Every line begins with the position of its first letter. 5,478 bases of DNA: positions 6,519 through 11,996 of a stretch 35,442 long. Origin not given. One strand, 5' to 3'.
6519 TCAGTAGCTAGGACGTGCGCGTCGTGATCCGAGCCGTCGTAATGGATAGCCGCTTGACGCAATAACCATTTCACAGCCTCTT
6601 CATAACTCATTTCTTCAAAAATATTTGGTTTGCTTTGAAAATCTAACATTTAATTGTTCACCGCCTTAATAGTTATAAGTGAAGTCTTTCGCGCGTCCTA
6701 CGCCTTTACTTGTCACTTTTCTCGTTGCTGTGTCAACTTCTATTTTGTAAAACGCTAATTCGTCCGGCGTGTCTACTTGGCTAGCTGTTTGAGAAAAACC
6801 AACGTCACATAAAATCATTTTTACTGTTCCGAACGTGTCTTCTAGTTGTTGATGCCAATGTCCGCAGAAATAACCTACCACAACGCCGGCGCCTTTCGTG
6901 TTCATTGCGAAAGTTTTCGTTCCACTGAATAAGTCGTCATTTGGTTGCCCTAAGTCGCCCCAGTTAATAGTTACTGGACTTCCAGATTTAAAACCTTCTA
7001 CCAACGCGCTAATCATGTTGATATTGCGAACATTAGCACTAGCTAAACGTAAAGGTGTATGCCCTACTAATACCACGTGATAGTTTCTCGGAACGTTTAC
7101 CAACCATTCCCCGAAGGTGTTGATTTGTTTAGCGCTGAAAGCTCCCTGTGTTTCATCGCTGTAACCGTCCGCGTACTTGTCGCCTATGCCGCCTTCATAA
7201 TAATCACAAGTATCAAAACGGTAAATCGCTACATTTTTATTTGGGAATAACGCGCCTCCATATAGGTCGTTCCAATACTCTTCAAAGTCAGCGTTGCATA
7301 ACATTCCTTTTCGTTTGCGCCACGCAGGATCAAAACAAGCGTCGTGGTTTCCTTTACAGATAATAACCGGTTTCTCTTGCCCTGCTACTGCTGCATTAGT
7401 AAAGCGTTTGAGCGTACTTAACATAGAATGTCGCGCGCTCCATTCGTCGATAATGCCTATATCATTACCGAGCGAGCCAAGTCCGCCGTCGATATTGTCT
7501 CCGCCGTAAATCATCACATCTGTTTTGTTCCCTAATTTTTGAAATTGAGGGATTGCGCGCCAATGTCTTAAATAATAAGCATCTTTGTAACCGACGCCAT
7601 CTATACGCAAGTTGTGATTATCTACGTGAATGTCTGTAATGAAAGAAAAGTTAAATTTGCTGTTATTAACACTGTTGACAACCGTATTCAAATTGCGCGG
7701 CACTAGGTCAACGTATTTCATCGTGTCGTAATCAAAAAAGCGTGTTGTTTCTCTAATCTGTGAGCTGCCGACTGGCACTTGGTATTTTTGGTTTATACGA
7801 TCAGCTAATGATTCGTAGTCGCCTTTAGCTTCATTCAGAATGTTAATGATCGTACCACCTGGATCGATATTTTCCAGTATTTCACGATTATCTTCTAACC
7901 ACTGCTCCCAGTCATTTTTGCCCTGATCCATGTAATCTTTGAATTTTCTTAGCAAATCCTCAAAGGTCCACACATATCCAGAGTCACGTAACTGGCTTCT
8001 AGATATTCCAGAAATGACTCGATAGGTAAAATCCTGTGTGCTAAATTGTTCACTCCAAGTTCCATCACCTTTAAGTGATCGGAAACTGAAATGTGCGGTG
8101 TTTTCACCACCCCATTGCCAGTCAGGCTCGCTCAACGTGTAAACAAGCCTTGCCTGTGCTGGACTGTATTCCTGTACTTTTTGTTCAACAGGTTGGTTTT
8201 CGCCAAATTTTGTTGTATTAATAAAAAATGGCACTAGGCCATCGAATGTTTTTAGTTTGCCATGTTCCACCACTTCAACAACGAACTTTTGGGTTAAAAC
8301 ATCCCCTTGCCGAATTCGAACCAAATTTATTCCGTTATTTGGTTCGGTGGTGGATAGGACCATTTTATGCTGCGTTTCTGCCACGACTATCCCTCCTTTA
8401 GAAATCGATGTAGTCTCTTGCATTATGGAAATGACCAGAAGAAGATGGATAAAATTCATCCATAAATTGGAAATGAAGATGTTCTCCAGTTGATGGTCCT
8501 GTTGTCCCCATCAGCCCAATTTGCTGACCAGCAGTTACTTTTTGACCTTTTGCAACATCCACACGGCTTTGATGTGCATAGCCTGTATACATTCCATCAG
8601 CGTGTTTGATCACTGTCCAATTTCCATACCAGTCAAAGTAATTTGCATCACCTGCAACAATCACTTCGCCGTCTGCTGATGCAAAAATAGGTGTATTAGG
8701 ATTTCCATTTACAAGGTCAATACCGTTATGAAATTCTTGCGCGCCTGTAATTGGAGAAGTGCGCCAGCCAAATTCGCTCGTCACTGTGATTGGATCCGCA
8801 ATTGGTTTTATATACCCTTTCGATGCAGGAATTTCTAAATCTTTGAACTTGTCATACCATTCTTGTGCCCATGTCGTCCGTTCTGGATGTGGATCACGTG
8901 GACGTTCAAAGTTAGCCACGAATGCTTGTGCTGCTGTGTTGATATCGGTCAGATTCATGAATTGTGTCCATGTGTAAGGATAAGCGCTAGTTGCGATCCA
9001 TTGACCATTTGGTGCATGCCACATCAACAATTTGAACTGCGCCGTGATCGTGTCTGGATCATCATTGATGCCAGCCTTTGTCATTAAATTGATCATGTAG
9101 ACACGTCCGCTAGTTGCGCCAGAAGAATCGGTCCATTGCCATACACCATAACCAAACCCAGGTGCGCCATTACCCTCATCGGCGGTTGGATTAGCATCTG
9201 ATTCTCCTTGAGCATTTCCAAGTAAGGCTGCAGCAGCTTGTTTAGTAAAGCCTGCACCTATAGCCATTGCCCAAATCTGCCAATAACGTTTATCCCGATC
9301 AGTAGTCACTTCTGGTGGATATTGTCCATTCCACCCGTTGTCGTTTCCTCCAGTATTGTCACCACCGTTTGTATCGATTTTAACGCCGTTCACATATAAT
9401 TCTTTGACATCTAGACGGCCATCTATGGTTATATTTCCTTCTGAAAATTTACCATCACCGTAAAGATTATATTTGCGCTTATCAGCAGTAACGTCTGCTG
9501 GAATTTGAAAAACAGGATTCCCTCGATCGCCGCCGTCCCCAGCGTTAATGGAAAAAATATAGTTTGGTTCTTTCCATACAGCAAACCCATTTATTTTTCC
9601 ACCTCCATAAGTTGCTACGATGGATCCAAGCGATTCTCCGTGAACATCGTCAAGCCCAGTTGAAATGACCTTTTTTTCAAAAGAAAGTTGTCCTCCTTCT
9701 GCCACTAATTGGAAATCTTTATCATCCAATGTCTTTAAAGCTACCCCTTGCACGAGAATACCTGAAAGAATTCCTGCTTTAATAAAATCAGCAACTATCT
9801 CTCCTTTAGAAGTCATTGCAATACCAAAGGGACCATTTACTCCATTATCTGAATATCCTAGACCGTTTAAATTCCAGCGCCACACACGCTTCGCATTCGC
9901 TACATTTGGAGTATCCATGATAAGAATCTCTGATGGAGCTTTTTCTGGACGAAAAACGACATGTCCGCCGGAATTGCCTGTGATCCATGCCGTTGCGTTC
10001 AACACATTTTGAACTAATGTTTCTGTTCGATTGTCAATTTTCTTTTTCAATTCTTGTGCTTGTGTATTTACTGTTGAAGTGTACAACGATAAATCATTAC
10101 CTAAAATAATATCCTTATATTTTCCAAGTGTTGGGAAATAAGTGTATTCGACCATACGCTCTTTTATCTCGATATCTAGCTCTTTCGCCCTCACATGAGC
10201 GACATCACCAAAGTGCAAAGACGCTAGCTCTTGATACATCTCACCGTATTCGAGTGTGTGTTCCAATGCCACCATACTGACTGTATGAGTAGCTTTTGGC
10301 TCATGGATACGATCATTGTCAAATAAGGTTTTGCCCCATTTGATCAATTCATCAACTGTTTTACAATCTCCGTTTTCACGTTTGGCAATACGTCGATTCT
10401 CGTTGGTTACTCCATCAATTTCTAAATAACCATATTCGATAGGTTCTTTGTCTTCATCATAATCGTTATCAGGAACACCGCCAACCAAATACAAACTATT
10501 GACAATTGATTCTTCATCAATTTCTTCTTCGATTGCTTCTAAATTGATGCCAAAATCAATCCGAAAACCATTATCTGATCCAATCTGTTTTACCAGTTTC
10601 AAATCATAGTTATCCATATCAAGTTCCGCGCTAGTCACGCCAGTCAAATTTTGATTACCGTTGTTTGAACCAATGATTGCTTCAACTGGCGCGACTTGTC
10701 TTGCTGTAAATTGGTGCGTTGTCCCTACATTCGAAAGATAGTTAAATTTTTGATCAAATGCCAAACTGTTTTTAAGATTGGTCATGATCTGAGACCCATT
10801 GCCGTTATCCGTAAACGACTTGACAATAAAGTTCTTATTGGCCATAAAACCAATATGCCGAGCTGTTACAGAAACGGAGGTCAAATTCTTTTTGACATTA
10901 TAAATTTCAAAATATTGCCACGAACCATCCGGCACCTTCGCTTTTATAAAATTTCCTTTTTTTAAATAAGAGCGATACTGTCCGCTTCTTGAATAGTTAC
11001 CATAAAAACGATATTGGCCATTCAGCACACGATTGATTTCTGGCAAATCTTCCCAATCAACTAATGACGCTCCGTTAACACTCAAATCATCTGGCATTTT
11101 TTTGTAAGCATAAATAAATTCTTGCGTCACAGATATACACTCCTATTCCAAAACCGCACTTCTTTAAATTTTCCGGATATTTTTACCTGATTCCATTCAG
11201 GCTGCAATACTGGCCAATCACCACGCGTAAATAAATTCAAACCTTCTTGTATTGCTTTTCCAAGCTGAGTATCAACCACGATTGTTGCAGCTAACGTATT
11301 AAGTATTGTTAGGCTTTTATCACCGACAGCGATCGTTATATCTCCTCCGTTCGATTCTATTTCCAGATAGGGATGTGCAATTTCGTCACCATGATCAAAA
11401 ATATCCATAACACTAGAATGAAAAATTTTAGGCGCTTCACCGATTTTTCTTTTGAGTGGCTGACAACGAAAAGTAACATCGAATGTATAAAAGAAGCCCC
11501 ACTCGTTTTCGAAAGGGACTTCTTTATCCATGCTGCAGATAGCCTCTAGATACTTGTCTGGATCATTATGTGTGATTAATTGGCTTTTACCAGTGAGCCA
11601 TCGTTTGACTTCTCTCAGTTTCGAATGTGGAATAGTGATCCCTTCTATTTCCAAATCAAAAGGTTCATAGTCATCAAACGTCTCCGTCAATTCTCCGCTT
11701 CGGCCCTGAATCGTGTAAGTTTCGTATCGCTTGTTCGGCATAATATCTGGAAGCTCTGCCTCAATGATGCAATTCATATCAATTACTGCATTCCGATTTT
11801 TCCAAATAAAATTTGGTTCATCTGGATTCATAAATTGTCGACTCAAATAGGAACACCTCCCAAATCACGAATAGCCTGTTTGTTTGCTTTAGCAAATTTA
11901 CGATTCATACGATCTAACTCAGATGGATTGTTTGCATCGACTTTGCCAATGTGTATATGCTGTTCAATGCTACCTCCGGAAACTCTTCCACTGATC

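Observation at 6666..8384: Tail protein carrying a complete calcineurin-type metallophosphoesterase motif set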

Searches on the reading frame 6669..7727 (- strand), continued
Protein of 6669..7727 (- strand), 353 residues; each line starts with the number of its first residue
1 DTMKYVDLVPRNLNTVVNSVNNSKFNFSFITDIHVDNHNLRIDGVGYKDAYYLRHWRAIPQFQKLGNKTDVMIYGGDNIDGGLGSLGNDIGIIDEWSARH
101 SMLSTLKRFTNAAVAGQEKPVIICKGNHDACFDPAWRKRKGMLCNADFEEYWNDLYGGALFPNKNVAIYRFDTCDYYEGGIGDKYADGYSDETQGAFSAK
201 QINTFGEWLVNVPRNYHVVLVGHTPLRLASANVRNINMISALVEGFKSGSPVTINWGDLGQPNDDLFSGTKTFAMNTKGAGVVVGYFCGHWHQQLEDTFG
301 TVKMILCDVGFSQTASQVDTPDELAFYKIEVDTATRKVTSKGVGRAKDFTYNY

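Call 92: search_solved_structures(query=A6, max_evalue=1, show_alignments=3)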
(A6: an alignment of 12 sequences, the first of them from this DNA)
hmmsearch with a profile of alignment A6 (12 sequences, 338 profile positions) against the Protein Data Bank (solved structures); distinct sequences matched with E-value up to 1: 32.
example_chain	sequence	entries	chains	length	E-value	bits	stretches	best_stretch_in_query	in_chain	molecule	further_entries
2nxf_A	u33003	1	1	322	3e-09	39.4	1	7-234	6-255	Putative dimetal phosphatase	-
2zo9_B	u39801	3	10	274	4.9e-05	25.6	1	10-99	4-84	Phosphohydrolase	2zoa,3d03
2dxl_A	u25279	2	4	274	5.1e-05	25.5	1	10-99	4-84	Phosphohydrolase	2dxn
1qfc_A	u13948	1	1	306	0.0011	21.1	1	148-212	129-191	PROTEIN (PURPLE ACID PHOSPHATASE)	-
2bq8_X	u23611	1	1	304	0.0012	21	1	149-211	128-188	TARTRATE-RESISTANT ACID PHOSPHATASE TYPE 5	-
1war_A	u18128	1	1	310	0.0013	20.9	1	149-211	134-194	HUMAN PURPLE ACID PHOSPHATASE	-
1qhw_A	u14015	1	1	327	0.0013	20.9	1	149-212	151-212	PROTEIN (PURPLE ACID PHOSPHATASE)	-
1ute_A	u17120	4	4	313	0.0033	19.6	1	149-211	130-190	PROTEIN (II PURPLE ACID PHOSPHATASE) | Tartrate-resistant acid phosphatase type 5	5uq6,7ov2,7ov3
7ov8_A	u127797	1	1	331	0.0046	19.1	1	149-211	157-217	Tartrate-resistant acid phosphatase type 5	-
9k2e_A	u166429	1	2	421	0.0089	18.1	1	151-216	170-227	Acid sphingomyelinase-like phosphodiesterase 3b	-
5kar_A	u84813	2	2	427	0.0092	18.1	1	151-216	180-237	Acid sphingomyelinase-like phosphodiesterase 3b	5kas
9bi4_B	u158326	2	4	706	0.0098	18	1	3-101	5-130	Double-strand break repair protein MRE11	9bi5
3t1i_A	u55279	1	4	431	0.01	17.9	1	3-99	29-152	Double-strand break repair protein MRE11A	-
4hhu_A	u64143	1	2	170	0.016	17.2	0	43-86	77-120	OR280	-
9ulo_A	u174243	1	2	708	0.018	17.1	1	3-99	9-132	Double-strand break repair protein MRE11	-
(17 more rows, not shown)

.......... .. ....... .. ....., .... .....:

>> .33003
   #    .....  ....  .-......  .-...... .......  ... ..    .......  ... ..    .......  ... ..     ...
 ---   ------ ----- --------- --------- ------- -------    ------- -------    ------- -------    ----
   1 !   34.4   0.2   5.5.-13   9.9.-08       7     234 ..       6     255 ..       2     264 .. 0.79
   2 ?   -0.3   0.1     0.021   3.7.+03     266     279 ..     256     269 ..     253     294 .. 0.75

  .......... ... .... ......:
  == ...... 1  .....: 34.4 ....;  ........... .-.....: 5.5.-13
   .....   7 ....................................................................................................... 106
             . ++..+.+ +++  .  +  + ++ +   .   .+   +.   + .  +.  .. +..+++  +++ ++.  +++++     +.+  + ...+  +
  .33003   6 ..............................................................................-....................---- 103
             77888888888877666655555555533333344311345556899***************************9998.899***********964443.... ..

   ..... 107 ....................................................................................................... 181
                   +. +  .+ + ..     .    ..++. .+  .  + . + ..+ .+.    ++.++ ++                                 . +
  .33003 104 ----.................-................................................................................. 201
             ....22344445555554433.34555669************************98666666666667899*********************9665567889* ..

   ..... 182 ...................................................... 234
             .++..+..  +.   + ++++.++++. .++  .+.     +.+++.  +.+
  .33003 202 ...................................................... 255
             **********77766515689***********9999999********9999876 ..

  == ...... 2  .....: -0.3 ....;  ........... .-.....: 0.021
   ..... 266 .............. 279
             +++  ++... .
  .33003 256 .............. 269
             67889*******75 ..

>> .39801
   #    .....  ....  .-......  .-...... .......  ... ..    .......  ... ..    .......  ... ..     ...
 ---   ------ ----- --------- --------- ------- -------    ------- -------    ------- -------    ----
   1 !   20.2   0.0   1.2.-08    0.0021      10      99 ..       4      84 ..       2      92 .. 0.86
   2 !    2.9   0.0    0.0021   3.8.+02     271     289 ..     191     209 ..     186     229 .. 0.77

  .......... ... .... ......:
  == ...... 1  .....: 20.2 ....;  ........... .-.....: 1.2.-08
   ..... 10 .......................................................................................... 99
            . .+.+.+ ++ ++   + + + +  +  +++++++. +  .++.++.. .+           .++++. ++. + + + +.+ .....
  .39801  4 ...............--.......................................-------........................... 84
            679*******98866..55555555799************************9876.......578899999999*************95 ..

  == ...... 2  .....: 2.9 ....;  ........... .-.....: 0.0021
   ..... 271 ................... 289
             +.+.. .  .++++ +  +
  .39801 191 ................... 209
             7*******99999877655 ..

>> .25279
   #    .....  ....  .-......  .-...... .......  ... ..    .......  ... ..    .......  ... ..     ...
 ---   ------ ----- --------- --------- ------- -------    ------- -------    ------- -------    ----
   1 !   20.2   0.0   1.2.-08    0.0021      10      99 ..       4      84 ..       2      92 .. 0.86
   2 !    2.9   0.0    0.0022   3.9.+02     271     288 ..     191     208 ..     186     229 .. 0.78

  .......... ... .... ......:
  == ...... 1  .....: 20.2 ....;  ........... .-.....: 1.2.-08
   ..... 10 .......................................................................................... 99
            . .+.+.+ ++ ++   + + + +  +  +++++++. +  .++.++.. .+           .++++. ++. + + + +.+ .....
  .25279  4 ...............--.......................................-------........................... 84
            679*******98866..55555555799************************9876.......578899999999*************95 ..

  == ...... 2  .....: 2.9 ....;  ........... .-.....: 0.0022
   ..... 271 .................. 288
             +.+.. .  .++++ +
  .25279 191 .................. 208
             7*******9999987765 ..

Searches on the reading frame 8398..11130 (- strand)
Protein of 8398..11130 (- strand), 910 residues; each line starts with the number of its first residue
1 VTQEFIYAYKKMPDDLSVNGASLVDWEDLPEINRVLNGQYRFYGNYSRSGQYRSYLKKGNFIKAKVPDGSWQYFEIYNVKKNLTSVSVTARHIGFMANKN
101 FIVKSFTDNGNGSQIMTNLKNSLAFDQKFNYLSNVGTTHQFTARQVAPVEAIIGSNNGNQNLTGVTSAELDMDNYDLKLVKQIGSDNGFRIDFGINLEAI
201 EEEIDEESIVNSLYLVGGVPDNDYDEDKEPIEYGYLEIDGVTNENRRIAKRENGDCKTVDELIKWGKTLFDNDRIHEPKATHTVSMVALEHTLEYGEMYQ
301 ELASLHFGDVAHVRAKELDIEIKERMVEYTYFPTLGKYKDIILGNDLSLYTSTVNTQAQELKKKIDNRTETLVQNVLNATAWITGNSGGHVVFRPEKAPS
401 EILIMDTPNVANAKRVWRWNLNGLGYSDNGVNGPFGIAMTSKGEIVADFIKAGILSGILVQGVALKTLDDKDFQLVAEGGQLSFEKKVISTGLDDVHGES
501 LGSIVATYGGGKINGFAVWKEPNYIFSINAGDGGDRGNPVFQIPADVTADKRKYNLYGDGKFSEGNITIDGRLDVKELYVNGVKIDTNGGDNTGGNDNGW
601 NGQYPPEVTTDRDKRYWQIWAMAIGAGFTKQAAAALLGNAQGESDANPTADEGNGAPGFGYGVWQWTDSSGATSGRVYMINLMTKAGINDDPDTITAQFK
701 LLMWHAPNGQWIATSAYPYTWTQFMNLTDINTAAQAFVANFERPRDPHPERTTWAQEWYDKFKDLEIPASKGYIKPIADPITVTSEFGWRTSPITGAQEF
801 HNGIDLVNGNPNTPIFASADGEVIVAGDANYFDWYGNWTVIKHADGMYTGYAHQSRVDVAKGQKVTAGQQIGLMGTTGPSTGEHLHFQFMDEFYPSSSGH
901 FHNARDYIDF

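Call 5: search_protein_families(library=pfam, proteins=[window:8398-11130:-], max_evalue=0.01)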
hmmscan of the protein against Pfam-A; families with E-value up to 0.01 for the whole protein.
window:8398-11130:- (910 aa): 3 families
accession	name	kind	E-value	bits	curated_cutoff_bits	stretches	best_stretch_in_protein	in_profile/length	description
PF18013.6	Phage_lysozyme2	-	5.9e-32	111.2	28.2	1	615-762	2-140/140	Phage tail lysozyme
PF01551.29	Peptidase_M23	-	1.3e-27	96.3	28.7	1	800-890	2-88/96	Peptidase family M23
PF06605.17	Prophage_tail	-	4.5e-10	40.1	31.3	1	168-345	69-238/250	Prophage endopeptidase tail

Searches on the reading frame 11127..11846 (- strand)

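Call 5: search_protein_families(library=pfam, proteins=[window:11127-11846:-], max_evalue=0.01)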
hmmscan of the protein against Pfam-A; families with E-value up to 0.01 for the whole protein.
window:11127-11846:- (239 aa): 1 family
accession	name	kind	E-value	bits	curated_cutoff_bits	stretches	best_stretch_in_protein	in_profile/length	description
PF05709.17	Sipho_tail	-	0.00084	20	24.2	1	36-128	19-118/118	Phage tail protein RIFT-related domain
